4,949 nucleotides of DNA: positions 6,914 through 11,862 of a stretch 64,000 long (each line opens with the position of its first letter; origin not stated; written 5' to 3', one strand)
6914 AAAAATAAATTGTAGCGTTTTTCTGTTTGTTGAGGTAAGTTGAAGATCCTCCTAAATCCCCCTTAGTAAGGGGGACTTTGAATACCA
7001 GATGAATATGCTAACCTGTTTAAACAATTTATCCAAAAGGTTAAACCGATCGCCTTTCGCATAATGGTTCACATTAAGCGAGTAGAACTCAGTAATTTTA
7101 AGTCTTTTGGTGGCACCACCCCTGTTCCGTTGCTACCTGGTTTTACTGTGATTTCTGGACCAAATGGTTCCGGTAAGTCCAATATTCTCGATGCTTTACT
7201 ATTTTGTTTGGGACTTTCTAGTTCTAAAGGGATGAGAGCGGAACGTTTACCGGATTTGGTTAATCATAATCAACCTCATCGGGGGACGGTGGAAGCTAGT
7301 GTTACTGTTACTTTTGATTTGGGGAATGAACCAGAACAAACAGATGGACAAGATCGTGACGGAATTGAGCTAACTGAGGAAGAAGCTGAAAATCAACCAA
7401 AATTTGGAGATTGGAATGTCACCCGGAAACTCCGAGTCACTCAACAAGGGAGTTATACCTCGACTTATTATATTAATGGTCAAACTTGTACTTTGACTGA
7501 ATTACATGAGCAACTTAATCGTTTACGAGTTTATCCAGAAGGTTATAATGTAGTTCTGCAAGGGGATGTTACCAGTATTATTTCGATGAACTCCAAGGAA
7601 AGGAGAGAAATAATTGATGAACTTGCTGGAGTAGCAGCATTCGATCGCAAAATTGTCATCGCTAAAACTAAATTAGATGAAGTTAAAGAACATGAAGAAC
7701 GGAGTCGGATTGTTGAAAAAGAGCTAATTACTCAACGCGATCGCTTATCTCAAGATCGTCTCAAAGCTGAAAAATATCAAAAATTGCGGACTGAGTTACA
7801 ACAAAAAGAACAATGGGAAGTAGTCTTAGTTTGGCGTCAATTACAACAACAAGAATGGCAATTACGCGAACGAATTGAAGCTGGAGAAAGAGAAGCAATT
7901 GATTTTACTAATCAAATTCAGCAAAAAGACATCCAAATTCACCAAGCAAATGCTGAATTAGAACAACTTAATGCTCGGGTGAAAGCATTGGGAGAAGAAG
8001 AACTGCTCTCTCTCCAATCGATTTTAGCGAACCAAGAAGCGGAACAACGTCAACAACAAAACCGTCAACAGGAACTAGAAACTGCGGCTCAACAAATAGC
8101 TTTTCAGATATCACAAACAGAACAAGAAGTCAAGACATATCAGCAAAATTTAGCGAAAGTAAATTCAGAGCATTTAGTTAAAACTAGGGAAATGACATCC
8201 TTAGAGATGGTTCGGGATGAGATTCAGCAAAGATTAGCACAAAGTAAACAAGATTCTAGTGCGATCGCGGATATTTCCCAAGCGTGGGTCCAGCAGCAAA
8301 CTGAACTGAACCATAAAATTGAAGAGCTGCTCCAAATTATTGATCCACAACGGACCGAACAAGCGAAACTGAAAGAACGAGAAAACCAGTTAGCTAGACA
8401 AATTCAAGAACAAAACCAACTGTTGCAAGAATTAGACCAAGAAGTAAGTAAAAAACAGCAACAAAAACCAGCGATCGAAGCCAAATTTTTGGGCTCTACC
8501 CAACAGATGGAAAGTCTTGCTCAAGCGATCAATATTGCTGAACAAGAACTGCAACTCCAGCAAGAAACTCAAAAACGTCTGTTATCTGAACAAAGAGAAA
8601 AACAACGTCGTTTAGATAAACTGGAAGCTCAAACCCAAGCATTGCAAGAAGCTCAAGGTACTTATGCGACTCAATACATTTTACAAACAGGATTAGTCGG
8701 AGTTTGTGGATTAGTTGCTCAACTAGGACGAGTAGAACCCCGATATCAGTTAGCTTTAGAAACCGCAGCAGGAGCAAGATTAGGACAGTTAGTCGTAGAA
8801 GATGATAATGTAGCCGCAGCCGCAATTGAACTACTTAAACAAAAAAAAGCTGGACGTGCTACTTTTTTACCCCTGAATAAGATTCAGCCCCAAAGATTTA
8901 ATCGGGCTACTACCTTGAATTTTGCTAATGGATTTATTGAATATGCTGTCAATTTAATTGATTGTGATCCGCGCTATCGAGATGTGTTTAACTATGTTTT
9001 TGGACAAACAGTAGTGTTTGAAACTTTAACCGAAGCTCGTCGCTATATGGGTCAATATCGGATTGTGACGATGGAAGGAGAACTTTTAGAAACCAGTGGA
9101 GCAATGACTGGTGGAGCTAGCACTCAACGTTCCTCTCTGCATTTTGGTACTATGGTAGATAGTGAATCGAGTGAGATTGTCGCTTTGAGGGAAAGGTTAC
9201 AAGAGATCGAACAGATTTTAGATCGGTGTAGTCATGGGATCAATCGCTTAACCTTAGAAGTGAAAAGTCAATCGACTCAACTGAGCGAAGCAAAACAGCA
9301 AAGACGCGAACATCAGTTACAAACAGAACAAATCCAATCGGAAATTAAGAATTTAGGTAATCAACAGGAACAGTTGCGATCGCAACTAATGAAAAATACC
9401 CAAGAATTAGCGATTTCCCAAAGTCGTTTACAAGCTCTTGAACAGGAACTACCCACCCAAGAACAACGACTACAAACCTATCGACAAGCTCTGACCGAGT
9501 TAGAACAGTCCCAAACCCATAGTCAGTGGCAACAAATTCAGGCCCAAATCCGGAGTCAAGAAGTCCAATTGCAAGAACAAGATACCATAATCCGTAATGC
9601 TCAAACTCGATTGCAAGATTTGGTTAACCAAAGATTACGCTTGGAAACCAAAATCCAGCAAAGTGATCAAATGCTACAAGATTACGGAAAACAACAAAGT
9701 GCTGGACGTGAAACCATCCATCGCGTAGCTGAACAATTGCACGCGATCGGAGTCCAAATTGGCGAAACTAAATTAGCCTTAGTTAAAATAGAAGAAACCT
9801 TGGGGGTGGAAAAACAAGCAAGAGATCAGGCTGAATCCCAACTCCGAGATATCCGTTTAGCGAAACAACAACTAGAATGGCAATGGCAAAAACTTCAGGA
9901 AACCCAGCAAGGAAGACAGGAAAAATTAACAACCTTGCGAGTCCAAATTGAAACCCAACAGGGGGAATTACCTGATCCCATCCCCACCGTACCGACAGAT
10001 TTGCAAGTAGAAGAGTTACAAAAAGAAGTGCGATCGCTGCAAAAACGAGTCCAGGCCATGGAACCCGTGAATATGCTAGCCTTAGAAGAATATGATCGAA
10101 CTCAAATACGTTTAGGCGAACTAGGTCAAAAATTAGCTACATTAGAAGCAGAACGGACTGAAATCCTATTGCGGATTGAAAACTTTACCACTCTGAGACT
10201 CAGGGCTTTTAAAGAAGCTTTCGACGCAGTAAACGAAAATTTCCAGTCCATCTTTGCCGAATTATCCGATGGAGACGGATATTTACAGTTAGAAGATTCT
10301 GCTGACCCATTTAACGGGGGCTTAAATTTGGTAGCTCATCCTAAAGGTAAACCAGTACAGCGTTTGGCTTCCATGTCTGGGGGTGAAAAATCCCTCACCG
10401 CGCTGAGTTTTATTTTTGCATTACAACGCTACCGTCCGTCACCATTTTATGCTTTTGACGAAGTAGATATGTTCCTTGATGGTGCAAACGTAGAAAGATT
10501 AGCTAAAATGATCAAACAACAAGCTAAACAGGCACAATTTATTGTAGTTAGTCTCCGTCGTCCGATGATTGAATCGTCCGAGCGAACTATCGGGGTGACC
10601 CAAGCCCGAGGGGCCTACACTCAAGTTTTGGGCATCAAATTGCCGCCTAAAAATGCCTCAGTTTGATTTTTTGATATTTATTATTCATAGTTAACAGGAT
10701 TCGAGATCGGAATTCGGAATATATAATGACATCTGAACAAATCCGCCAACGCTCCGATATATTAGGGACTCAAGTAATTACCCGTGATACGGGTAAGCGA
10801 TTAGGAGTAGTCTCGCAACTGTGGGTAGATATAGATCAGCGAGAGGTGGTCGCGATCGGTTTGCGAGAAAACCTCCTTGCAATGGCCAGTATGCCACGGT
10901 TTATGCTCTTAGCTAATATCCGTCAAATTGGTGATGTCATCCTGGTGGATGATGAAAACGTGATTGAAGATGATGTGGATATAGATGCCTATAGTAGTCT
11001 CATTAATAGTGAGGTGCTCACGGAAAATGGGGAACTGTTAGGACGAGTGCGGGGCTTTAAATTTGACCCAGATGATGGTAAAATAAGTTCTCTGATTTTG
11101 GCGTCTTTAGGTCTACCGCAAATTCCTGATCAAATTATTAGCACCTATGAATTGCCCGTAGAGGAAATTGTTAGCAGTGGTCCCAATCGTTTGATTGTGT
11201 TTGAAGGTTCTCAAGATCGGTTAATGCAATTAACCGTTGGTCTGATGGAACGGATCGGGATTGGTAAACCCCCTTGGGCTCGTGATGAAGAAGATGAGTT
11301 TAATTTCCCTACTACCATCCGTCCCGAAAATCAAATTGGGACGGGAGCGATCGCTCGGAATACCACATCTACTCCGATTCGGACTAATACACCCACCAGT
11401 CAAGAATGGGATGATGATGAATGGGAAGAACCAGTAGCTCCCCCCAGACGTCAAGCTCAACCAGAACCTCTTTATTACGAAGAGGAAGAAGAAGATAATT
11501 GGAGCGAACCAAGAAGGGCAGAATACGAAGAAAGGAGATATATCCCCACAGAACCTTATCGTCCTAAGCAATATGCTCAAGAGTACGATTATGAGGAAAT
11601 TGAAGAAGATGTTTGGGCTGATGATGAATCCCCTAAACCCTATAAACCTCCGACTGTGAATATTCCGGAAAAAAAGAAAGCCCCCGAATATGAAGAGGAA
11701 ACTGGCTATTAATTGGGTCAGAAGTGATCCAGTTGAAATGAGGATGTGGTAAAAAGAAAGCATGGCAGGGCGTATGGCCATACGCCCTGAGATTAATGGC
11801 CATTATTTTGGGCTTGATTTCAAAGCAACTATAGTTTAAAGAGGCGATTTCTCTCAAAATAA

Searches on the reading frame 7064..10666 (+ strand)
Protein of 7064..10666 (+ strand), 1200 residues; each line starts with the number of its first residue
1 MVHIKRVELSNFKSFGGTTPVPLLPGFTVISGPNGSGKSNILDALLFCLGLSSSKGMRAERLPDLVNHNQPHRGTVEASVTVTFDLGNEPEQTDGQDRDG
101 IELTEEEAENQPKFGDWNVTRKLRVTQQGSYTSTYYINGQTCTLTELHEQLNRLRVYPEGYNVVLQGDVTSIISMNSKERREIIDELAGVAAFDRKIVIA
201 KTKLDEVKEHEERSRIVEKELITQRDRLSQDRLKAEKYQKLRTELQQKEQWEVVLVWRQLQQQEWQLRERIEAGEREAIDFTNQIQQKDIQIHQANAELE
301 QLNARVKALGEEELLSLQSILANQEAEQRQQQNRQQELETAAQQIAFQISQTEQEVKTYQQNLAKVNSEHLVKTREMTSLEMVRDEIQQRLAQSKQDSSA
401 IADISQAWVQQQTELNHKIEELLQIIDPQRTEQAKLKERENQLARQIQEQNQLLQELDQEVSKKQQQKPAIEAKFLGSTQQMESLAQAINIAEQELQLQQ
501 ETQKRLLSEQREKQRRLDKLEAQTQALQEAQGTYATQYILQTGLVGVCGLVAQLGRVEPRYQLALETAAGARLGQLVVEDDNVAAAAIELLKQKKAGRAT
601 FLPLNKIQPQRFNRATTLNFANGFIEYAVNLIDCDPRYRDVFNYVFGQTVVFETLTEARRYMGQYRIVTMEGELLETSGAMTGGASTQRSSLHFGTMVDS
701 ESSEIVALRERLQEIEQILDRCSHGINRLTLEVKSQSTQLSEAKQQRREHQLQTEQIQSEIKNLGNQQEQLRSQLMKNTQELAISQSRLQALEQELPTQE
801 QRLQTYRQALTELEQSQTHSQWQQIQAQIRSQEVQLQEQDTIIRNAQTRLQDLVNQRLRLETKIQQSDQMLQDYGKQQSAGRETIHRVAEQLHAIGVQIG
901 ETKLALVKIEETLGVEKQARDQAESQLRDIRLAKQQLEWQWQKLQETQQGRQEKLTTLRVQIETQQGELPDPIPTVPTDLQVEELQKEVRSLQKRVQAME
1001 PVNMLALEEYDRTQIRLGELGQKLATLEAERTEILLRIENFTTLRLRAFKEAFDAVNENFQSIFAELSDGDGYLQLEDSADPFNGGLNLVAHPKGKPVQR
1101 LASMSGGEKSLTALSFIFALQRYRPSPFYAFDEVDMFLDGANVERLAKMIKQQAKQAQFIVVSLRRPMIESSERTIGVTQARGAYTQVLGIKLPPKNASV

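Call 67: search_protein_families(library=pfam, proteins=[window:7064-10666:+], max_evalue=0.00001)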
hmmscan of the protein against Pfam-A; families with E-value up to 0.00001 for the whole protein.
window:7064-10666:+ (1200 aa): 5 families
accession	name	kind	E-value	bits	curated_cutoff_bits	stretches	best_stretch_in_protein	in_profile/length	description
PF02463.25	SMC_N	-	1.4e-66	224.5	40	1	3-1184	1-217/220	RecF/RecN/SMC N terminal domain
PF06470.18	SMC_hinge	-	7.5e-33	113.8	22.5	1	546-661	3-115/116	SMC proteins Flexible Hinge Domain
PF13304.12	AAA_21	-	1.4e-13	52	27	1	27-51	1-25/304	AAA domain, putative AbiEii toxin, Type IV TA system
PF13476.12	AAA_23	-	1.8e-12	48.8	27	1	6-250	1-198/201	AAA domain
PF13555.12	AAA_29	-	3.8e-07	30.2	27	1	5-49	2-46/61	P-loop containing region of AAA domain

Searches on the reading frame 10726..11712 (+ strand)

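Call 67: search_protein_families(library=pfam, proteins=[window:10726-11712:+], max_evalue=0.00001)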
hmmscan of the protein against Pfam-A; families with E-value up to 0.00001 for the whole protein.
window:10726-11712:+ (328 aa): 1 family
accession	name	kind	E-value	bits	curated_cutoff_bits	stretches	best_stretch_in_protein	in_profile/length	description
PF05239.21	PRC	-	1.1e-20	73.8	21.2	2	87-161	4-74/78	PRC-barrel domain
